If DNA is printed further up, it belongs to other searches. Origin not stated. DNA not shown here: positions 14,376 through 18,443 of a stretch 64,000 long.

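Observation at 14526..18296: Giant lipoprotein built from ~18 tandem EF-hand Ca2+-binding loops in Cys-bracketed ~60-aa repeats, interleaved with collagen-like GXY runs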

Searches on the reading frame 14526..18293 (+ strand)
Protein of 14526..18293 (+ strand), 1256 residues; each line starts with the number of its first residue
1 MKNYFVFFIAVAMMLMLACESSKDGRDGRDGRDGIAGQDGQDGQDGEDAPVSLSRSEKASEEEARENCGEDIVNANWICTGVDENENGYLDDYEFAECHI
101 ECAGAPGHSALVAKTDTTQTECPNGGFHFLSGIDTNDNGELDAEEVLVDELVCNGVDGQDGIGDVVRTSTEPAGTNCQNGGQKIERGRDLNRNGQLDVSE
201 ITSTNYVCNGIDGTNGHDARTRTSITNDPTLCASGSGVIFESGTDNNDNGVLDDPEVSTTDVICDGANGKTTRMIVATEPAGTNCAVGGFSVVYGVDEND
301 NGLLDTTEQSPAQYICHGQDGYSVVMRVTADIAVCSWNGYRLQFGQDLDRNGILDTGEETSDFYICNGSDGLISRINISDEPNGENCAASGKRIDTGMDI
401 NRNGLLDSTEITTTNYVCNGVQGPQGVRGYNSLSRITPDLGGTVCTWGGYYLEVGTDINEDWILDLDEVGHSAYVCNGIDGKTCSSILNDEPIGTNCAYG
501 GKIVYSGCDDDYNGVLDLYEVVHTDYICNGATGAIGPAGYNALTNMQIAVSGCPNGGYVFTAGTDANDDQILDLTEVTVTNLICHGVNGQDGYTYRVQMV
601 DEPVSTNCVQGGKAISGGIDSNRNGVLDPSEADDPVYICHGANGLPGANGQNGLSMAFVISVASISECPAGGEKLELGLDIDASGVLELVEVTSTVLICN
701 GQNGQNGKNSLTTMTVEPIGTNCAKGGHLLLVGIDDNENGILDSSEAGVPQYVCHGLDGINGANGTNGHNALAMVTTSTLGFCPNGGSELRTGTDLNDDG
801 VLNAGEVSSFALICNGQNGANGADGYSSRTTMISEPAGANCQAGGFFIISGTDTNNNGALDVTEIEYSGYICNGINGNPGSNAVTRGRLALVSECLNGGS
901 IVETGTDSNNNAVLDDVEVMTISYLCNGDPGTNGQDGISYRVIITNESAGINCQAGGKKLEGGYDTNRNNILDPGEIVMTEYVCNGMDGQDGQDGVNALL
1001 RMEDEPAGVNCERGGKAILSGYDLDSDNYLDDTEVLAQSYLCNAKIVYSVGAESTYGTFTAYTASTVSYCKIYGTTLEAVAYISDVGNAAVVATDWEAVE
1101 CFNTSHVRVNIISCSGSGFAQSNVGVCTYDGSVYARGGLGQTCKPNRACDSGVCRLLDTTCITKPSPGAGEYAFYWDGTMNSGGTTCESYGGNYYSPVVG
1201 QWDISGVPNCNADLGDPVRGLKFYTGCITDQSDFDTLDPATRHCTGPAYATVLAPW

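Call 3: search_protein_families(library=pfam, proteins=[window:14526-18293:+], max_evalue=1)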
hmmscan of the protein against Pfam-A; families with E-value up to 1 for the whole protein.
window:14526-18293:+ (1256 aa): 4 families
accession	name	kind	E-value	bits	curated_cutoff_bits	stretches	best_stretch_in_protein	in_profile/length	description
PF23657.1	DUF7151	-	8.4e-210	679.1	27.2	18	165-208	3-46/46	Domain of unknown function (DUF7151)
PF01391.23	Collagen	-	0.0088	16.2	27.2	1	23-48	29-54/60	Collagen triple helix repeat (20 copies)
PF09912.14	DUF2141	-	0.039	14.3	24.4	0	544-575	42-73/112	Uncharacterized protein conserved in bacteria (DUF2141)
PF10058.14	Zn_ribbon_10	-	0.075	13.2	24.2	0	300-316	31-47/54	ER junction formation factor lunapark, zinc ribbon finger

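Call 4: search_protein_families(library=ncbifam, proteins=[window:14526-18293:+], max_evalue=1)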
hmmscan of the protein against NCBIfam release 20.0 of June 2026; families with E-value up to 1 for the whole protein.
window:14526-18293:+ (1256 aa): 3 families
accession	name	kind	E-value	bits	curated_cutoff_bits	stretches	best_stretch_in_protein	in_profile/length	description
NF038329.2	gly_rich_SclB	equivalog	0.00079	18.4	325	1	21-48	300-327/442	LPXTG-anchored collagen-like adhesin Scl2/SclB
NF050142.1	PG1828_fam_lipo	equivalog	0.026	15.3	50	1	1-23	1-23/59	PG1828 family lipoprotein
NF041844.1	lipo_RadB_fam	equivalog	0.15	12.1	70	1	2-32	3-32/180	RadB family lipoprotein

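Call 10: search_solved_structures(query=window:14526-18293:+, max_evalue=1, show_alignments=3)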
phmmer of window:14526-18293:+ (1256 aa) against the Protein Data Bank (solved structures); distinct sequences matched with E-value up to 1: 0.

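Call 11: find_homologous_proteins(query=window:14526-18293:+, max_evalue=0.00001)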
Query window:14526-18293:+ (1256 aa): 284 proteins with E <= 0.00001 among 8000 candidates; the best 120 are listed.
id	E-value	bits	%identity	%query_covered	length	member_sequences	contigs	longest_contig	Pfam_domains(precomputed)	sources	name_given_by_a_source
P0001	0.0e+0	2728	95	100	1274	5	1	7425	PF23657.2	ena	-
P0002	0.0e+0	2229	77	100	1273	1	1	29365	PF23657.2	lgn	-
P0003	1.2e-184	635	40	74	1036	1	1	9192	PF13405.13,PF23657.2,PF25911.1,PF13499.13,PF13202.13,PF00036.39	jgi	jgi:hypothetical protein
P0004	3.3e-167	577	38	62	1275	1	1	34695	PF01391.24,PF23657.2,PF00415.25,PF13540.13,PF25384.2,PF25390.2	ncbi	-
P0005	9.4e-160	552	33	77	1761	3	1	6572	PF23657.2,PF07603.18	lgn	-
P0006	3.7e-150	520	38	58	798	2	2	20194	PF23657.2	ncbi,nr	ncbi:hypothetical protein KKD52_09855, partial [Myxococcota bacterium]|nr:hypothetical protein [Myxo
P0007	9.8e-148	512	39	57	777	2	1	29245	PF23657.2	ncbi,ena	-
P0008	3.3e-124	434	36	56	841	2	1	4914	PF01391.24,PF23657.2,PF13202.13,PF00036.39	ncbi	-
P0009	1.2e-118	416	36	49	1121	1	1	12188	PF01391.24,PF23657.2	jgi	-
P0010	4.1e-117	411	36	58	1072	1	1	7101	PF23657.2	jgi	jgi:hypothetical protein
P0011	3.5e-116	408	38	54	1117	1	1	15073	PF13405.13,PF23657.2,PF00415.25,PF13499.13,PF13540.13,PF13202.13,PF25384.2,PF00036.39,PF25390.2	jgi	jgi:alpha-tubulin suppressor-like RCC1 family protein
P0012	4.4e-114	401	35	64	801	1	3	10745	PF23657.2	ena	-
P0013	2.0e-110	389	38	44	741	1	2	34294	PF01391.24,PF23657.2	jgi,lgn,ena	-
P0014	4.3e-109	384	32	69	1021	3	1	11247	PF23657.2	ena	-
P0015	1.8e-108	382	38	44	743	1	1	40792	PF01391.24,PF23657.2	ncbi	-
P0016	4.2e-107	378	32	68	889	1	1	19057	PF01391.24,PF23657.2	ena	-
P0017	1.7e-106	376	36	45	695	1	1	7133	PF01391.24,PF23657.2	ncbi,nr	ncbi:MAG TPA: hypothetical protein VFQ61_16505 [Polyangiaceae bacterium]|nr:hypothetical protein [Po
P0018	2.6e-104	368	36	40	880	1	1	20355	PF23657.2,PF00415.25,PF13540.13,PF25384.2,PF25390.2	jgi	jgi:alpha-tubulin suppressor-like RCC1 family protein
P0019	4.6e-103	364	31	44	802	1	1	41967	PF23657.2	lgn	-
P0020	2.3e-99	352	37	41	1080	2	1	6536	PF23657.2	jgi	jgi:hypothetical protein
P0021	3.0e-99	352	38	45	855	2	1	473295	PF13405.13,PF23657.2,PF13499.13,PF13202.13,PF00036.39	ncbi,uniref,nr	ncbi:hypothetical protein LZ017_08000 [Pelomonas sp. CA6]|uniref:DUF7151 family protein n=1 Tax=Pelo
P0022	4.6e-99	351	40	41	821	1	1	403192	PF23657.2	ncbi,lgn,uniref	ncbi:MAG: hypothetical protein RLN88_10625 [Ekhidna sp.]|uniref:DUF7151 family protein n=1 Tax=Ekhid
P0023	4.8e-98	348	39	36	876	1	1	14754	PF13405.13,PF23657.2,PF13499.13,PF13202.13,PF00036.39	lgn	-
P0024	1.1e-97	346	39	40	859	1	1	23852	PF13405.13,PF23657.2,PF00415.25,PF13499.13,PF13540.13,PF13202.13,PF25384.2,PF00036.39,PF25390.2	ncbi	-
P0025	2.7e-96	342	36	48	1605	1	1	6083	PF23657.2,PF03629.25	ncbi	-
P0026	1.4e-94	336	34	46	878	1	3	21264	PF23657.2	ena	-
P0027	3.5e-94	335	37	43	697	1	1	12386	PF23657.2,PF13540.13,PF25390.2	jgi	jgi:Regulator of chromosome condensation (RCC1) repeat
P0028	8.1e-94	334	41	33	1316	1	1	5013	PF23657.2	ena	-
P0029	1.0e-92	330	36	41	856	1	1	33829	PF23657.2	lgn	-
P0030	3.2e-91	325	38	42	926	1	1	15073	PF23657.2,PF00415.25,PF13540.13,PF25384.2,PF25390.2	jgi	jgi:alpha-tubulin suppressor-like RCC1 family protein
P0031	1.6e-90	323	39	41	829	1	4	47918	PF23657.2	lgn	-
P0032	3.9e-89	318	38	40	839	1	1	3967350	PF23657.2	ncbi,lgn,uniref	ncbi:DUF7151 family protein [Ekhidna sp. To15]|uniref:DUF7151 family protein n=1 Tax=Ekhidna sp. To1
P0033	4.3e-89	318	35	38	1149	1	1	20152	PF23657.2,PF18957.7,PF05345.19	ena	-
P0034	7.4e-88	314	36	41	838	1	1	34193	PF01391.24,PF23657.2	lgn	-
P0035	2.0e-87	312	37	41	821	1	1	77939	PF23657.2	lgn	-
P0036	6.4e-87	311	40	35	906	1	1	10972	PF23657.2,PF13205.13,PF10058.15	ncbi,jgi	-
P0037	8.1e-87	310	37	40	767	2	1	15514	PF13405.13,PF23657.2,PF00415.25,PF13499.13,PF13540.13,PF13202.13,PF00036.39,PF25390.2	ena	-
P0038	2.0e-86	309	39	41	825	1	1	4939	PF23657.2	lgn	-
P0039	1.4e-85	306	39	36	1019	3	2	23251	PF13405.13,PF23657.2,PF13360.14,PF25292.1,PF07202.19,PF13570.14,PF00036.39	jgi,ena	-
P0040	1.0e-84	304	43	34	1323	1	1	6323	PF23657.2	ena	-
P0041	2.4e-84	302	38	31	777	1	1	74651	PF23657.2,PF00415.25,PF13540.13,PF25384.2,PF25390.2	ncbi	-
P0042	4.2e-84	301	35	43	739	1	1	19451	PF23657.2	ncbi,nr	ncbi:MAG TPA: hypothetical protein VFQ61_30340, partial [Polyangiaceae bacterium]|nr:hypothetical pr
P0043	7.7e-84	301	39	36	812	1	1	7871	PF23657.2,PF00415.25,PF13540.13,PF25384.2,PF25390.2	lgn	-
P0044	9.0e-84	300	39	41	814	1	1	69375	PF23657.2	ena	-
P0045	1.1e-82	297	39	33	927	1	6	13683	PF13405.13,PF23657.2,PF13499.13,PF13202.13,PF00036.39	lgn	-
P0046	1.8e-81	293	39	34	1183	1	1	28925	PF23657.2,PF26549.1,PF26550.2,PF05345.19,PF02897.22,PF07676.19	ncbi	-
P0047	1.9e-79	286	36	41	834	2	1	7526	PF23657.2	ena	-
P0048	1.2e-77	280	38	41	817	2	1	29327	PF23657.2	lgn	-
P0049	3.1e-77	279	36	40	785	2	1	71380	PF13405.13,PF23657.2,PF13499.13,PF13202.13,PF00036.39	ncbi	-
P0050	4.3e-76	275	30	52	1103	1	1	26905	PF23657.2,PF02369.23,PF13385.14,PF09134.17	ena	-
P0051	9.9e-76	274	36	40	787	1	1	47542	PF23657.2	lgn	-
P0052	1.6e-75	273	39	27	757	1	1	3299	PF23657.2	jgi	-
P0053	2.4e-75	272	37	33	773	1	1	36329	PF01839.30,PF23657.2,PF24435.2,PF13517.13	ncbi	-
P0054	3.6e-74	269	39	35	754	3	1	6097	PF23657.2,PF00415.25,PF13540.13,PF25384.2,PF25390.2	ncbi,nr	ncbi:MAG: hypothetical protein PF689_00380 [Deltaproteobacteria bacterium]|nr:hypothetical protein [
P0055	4.2e-74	268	38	33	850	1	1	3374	PF23657.2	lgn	-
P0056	1.4e-73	267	32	62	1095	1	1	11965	PF13405.13,PF01391.24,PF23657.2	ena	-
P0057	4.7e-72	262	37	33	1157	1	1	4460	PF23657.2,PF26549.1,PF26550.2,PF05345.19,PF07676.19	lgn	-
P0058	1.1e-70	257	37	35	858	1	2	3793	PF23657.2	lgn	-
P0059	2.0e-69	253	39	34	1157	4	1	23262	PF23657.2,PF26549.1,PF26550.2,PF16697.11,PF05345.19,PF07676.19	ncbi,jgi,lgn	jgi:hypothetical protein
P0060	1.6e-68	250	40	27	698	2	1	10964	PF23657.2,PF00415.25,PF13540.13,PF25384.2,PF25390.2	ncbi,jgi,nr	ncbi:MAG: hypothetical protein PF689_13045 [Deltaproteobacteria bacterium]|jgi:alpha-tubulin suppres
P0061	1.7e-68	250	40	36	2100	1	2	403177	PF01391.24,PF23657.2,PF13884.12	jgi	jgi:hypothetical protein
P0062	3.9e-68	249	37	23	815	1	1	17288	PF13405.13,PF23657.2,PF13202.13,PF00036.39,PF15902.13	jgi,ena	-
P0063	4.5e-68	248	36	29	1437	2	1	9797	PF23657.2,PF09479.17,PF17164.11,PF18998.7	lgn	-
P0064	7.7e-68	248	34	40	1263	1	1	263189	PF01391.24,PF23657.2,PF02415.24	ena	-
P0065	7.3e-67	244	37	27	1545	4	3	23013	PF01391.24,PF23657.2,PF09479.17,PF18998.7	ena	-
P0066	1.9e-66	243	37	27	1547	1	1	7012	PF01391.24,PF23657.2,PF09479.17,PF18998.7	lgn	-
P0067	2.6e-66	243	39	30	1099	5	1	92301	PF23657.2,PF13205.13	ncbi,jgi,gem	-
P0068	8.7e-66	241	38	27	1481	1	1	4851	PF01391.24,PF23657.2,PF09479.17,PF18998.7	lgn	-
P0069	1.5e-65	240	38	32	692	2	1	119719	PF23657.2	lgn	-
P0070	2.9e-64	236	40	29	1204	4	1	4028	PF22321.3,PF23657.2,PF22352.3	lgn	-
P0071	1.9e-63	233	39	27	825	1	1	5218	PF13405.13,PF01391.24,PF23657.2,PF13202.13,PF00036.39,PF15902.13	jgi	jgi:hypothetical protein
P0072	5.3e-63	232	28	39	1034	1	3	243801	PF13405.13,PF21722.5,PF01391.24,PF23657.2,PF13202.13,PF00036.39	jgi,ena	jgi:hypothetical protein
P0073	1.0e-62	231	38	30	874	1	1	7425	PF23657.2,PF13202.13,PF00036.39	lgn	-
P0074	1.1e-62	231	40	25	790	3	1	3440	PF23657.2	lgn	-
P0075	2.0e-62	230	36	34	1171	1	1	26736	PF23657.2,PF26550.2,PF05345.19,PF07676.19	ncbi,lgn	-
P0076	2.1e-62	230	37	27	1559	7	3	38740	PF01391.24,PF23657.2,PF09479.17,PF18998.7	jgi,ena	jgi:hypothetical protein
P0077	2.1e-62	230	37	31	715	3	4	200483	PF23657.2,PF00415.25,PF13540.13,PF25384.2,PF25390.2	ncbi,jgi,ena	-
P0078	1.2e-61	227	37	27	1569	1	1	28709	PF01391.24,PF23657.2,PF09479.17,PF18998.7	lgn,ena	-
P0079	3.2e-61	226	43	27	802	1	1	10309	PF23657.2,PF15899.12,PF25852.1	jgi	jgi:hypothetical protein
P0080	4.2e-61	225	33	35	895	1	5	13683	PF13405.13,PF23657.2,PF13499.13,PF25852.1,PF00036.39,PF02012.27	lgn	-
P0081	6.0e-61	225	37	29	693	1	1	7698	PF23657.2,PF13205.13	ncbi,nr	ncbi:MAG: Ig-like domain-containing protein, partial [Nitrospirae bacterium]|nr:Ig-like domain-conta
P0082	6.2e-61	225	38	27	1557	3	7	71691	PF01391.24,PF23657.2,PF09479.17,PF18998.7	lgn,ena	-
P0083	6.6e-61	225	39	28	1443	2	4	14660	PF23657.2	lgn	-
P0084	9.4e-61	224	38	30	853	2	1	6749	PF23657.2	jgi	-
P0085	1.1e-60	224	38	28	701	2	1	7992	PF23657.2,PF00415.25,PF13540.13,PF25390.2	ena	-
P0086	3.1e-60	222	32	26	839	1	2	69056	PF13405.13,PF01391.24,PF23657.2,PF13499.13,PF13202.13,PF00036.39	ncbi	-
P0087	5.9e-60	221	34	36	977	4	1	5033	PF23657.2,PF00415.25,PF13540.13,PF25384.2,PF25390.2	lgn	-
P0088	2.1e-59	220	36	28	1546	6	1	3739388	PF01391.24,PF23657.2,PF09479.17,PF18998.7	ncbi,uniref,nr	ncbi:hypothetical protein [Alcanivorax sp. VBW004]|uniref:DUF7151 family protein n=1 Tax=Alcanivorax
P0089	3.5e-59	219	39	27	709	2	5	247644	PF23657.2,PF00415.25,PF13540.13,PF25384.2,PF25390.2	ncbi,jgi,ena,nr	ncbi:MAG TPA: hypothetical protein PK668_23185 [Myxococcota bacterium]|nr:hypothetical protein [Myxo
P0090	6.6e-59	218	40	27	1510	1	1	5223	PF01391.24,PF23657.2,PF09479.17,PF18998.7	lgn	-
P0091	1.3e-58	217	39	24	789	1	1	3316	PF23657.2,PF05547.18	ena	-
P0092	2.3e-58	216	34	33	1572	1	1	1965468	PF23657.2,PF09136.17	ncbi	-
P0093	2.5e-58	216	33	28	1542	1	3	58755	PF23657.2,PF09479.17,PF18998.7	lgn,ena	-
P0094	2.5e-58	216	41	24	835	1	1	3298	PF05589.18,PF03382.21,PF23657.2,PF18911.7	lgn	-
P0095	3.5e-58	216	40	28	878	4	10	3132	PF01391.24,PF23657.2,PF25852.1,PF15902.13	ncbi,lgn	-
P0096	3.6e-58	216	34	26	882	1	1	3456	PF01391.24,PF23657.2,PF25852.1,PF15902.13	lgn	-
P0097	1.4e-57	214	37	34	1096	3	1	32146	PF23657.2,PF26549.1,PF26550.2,PF05345.19,PF07676.19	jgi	-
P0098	3.0e-57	212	37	28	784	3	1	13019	PF23657.2,PF00415.25,PF13540.13,PF25384.2,PF25390.2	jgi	jgi:alpha-tubulin suppressor-like RCC1 family protein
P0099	4.9e-57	212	37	27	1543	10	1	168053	PF01391.24,PF23657.2,PF09479.17,PF18998.7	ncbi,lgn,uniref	ncbi:MAG: hypothetical protein ABNH27_14500 [Alcanivorax sp.]|uniref:DUF7151 family protein n=1 Tax=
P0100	5.1e-57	212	35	29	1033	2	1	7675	PF23657.2,PF13205.13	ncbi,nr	ncbi:MAG TPA: hypothetical protein ENJ04_09725, partial [Nitrospirae bacterium]|nr:hypothetical prot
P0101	3.6e-56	209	37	31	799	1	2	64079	PF23657.2,PF00415.25,PF13540.13,PF25384.2,PF25390.2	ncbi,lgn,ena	-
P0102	3.9e-56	209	39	24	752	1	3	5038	PF13405.13,PF23657.2,PF00415.25,PF13540.13,PF13202.13,PF00036.39,PF25390.2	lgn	-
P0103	2.7e-55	206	38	25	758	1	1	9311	PF01391.24,PF23657.2,PF15899.12,PF25852.1,PF15902.13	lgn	-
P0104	2.9e-54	203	43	22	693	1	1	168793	PF23657.2,PF15902.13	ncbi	-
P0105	3.8e-54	202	37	30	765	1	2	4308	PF23657.2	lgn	-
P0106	4.0e-54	202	41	22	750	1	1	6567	PF01391.24,PF23657.2,PF15899.12,PF02012.27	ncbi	-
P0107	8.7e-54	201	38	26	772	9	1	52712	PF13405.13,PF23657.2,PF25852.1,PF00036.39,PF02012.27,PF15902.13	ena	-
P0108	1.0e-53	201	31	44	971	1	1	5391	PF13405.13,PF01391.24,PF23657.2,PF07603.18,PF13202.13,PF00036.39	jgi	jgi:hypothetical protein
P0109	9.6e-53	198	41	22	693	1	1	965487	PF23657.2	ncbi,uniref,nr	ncbi:hypothetical protein DUT90_12400 [Polaribacter sp. WD7]|uniref:DUF7151 family protein n=1 Tax=P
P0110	2.7e-52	196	36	28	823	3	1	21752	PF23657.2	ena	-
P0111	3.5e-52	196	43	24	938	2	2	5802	PF23657.2,PF26696.1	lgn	-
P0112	4.7e-52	195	35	27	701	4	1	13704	PF23657.2,PF00415.25,PF13540.13,PF13202.13,PF25390.2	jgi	jgi:hypothetical protein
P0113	1.5e-51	194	40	21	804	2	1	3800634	PF23657.2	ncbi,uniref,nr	ncbi:hypothetical protein [Alcanivorax sp. DG881]|uniref:DUF7151 family protein n=1 Tax=Alcanivorax 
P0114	9.4e-51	191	43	17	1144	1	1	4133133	PF23657.2,PF00415.25,PF03160.21,PF13540.13,PF25390.2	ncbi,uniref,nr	ncbi:DUF7151 family protein [Ferrimonas lipolytica]|uniref:Calx-beta domain-containing protein n=1 T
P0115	1.1e-50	191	38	28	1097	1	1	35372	PF23657.2,PF13205.13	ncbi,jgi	-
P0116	1.2e-50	191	35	24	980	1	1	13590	PF23657.2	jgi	jgi:hypothetical protein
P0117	1.6e-50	190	36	21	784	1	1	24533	PF01391.24,PF23657.2,PF25852.1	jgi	jgi:hypothetical protein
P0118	2.5e-50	190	41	22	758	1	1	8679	PF01391.24,PF23657.2,PF15899.12,PF15902.13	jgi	jgi:photosystem II stability/assembly factor-like uncharacterized protein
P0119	3.2e-50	189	38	30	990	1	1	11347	PF23657.2,PF13205.13,PF14289.12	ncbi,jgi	-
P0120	3.7e-50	189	36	30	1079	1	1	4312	PF23657.2,PF26549.1,PF26550.2,PF05345.19,PF02897.22,PF07676.19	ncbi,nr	ncbi:MAG: hypothetical protein HC923_09100 [Myxococcales bacterium]|nr:hypothetical protein [Myxococ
